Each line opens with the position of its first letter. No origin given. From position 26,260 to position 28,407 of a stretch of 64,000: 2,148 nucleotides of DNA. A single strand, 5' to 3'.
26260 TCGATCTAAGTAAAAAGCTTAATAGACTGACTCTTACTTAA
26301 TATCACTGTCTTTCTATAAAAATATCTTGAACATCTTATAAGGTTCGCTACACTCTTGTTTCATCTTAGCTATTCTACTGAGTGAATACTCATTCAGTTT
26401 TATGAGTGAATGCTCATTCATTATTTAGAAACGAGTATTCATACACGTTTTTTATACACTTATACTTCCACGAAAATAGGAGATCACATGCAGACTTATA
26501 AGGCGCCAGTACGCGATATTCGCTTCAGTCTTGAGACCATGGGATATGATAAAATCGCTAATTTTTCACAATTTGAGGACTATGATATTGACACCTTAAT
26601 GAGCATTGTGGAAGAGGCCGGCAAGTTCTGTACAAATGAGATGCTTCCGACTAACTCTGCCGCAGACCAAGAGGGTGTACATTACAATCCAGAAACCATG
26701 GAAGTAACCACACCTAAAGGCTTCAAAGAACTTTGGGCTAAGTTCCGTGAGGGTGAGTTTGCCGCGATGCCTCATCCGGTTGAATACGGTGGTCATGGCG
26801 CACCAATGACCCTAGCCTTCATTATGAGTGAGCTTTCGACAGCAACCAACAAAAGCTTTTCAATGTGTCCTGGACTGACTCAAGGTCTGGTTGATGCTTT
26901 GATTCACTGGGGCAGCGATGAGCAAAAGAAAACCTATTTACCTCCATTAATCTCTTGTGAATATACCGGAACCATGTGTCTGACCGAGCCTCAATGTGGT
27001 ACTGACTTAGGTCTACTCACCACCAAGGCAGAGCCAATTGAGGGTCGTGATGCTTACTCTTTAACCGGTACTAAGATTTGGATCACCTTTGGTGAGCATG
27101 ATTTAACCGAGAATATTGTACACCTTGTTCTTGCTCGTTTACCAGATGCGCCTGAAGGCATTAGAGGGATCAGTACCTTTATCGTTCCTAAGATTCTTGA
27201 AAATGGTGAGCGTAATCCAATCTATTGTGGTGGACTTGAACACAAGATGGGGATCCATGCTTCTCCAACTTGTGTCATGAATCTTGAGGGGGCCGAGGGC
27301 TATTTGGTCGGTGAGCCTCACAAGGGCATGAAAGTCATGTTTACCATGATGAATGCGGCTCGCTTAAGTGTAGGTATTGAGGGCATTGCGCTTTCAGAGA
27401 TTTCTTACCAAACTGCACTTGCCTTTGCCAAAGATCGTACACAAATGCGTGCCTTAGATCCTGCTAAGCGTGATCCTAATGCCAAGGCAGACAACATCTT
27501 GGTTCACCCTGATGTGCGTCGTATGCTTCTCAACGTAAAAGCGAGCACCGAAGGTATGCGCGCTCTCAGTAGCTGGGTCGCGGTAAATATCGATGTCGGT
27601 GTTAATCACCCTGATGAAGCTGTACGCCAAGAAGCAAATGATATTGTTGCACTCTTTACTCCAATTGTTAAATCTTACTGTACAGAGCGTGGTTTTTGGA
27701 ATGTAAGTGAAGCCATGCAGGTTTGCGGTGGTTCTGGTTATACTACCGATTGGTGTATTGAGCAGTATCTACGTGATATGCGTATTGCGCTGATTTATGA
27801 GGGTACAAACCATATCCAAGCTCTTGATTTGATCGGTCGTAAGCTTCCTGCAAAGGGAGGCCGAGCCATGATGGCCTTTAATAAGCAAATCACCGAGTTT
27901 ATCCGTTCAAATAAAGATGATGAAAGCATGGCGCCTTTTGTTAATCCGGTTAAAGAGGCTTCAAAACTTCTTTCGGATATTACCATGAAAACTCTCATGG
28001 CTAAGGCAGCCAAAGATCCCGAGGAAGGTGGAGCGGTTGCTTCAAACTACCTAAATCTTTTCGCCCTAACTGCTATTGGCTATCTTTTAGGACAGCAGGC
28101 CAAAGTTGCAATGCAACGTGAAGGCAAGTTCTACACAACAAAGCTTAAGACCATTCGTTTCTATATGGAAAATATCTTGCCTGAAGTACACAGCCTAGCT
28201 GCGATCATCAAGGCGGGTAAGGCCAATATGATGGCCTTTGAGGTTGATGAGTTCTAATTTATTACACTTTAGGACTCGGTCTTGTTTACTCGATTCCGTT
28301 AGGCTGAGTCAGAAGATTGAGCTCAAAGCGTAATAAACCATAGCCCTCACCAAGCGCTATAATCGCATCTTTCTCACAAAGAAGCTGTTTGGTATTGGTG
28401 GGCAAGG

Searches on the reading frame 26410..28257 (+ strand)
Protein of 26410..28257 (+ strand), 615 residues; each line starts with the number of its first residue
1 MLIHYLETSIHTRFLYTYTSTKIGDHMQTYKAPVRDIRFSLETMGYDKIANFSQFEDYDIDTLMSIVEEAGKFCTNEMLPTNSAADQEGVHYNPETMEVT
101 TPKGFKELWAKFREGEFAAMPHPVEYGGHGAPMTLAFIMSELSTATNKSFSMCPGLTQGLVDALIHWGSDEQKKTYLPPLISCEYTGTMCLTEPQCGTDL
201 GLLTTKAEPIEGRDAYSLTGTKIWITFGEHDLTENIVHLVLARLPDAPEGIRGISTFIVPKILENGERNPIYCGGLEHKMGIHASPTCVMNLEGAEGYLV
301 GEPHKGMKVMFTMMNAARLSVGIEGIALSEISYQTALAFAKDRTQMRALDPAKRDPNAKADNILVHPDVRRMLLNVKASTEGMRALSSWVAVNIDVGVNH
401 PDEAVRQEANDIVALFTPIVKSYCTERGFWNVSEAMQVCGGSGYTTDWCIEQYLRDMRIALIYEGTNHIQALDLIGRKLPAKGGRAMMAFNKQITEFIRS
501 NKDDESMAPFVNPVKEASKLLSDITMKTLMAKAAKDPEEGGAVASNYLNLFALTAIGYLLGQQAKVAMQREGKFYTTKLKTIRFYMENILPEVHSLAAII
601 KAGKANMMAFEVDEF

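Call 15: search_protein_families(library=ncbifam, proteins=[window:26410-28257:+], max_evalue=0.001)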
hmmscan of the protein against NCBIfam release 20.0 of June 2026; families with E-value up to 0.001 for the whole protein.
window:26410-28257:+ (615 aa): 17 families
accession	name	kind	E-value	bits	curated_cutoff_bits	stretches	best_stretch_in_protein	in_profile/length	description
NF042972.1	AcrlCoAredClosAcrC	equivalog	7.8e-38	130.1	640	2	105-346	37-270/378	acryloyl-CoA reductase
NF058590.1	AcCoDHFadEBacil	equivalog_domain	2.9e-36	125.2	600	1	118-545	68-487/586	acyl-CoA dehydrogenase FadE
NF042439.1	SulpropCoADesulf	equivalog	9.1e-28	97.1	600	1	110-346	31-263/379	3-sulfinopropanoyl-CoA desulfinase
NF045552.1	GlutCoADH_Des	equivalog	3.8e-27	95.5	470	1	117-346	51-272/387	glutaryl-CoA dehydrogenase Acd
NF008594.0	PRK11561.1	equivalog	1.7e-26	92.6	545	1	153-475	142-436/540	isovaleryl-CoA dehydrogenase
NF043006.1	CyhCrbnylCoADH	equivalog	6.2e-23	81.4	650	1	122-478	54-374/380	cyclohexane-1-carbonyl-CoA dehydrogenase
NF008997.0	PRK12341.1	equivalog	2.8e-22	79.3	537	1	106-470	40-368/382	acyl-CoA dehydrogenase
NF045652.1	ProlPCPDhRedW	equivalog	2.2e-19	69.6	650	1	96-346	24-268/376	L-prolyl-[peptidyl-carrier protein] dehydrogenase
NF053553.1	prodigi_MBC_PigA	equivalog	3.5e-17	62.6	500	1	106-346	39-273/381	prodigiosin MBC biosynthesis dehydrogenase PigA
NF052270.1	Staph_DH_FadE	equivalog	5.6e-13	48.4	600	1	137-226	90-178/400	acyl-CoA dehydrogenase FadE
NF007000.1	PRK09463.1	subfamily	7.2e-12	44.5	600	1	106-207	76-179/726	acyl-CoA dehydrogenase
NF002885.1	PRK03354.1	equivalog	7.7e-12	44.9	540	1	412-473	307-368/378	crotonobetainyl-CoA dehydrogenase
TIGR03203.1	pimD_small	equivalog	9.5e-12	44.7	652.7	1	106-347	40-269/378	pimeloyl-CoA dehydrogenase small subunit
TIGR03207.1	cyc_hxne_CoA_dh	equivalog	1.2e-09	37.4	575.35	1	115-344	44-264/372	cyclohexanecarboxyl-CoA dehydrogenase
TIGR03204.1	pimC_large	equivalog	3.9e-09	35.9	623.85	1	112-258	49-188/395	pimeloyl-CoA dehydrogenase large subunit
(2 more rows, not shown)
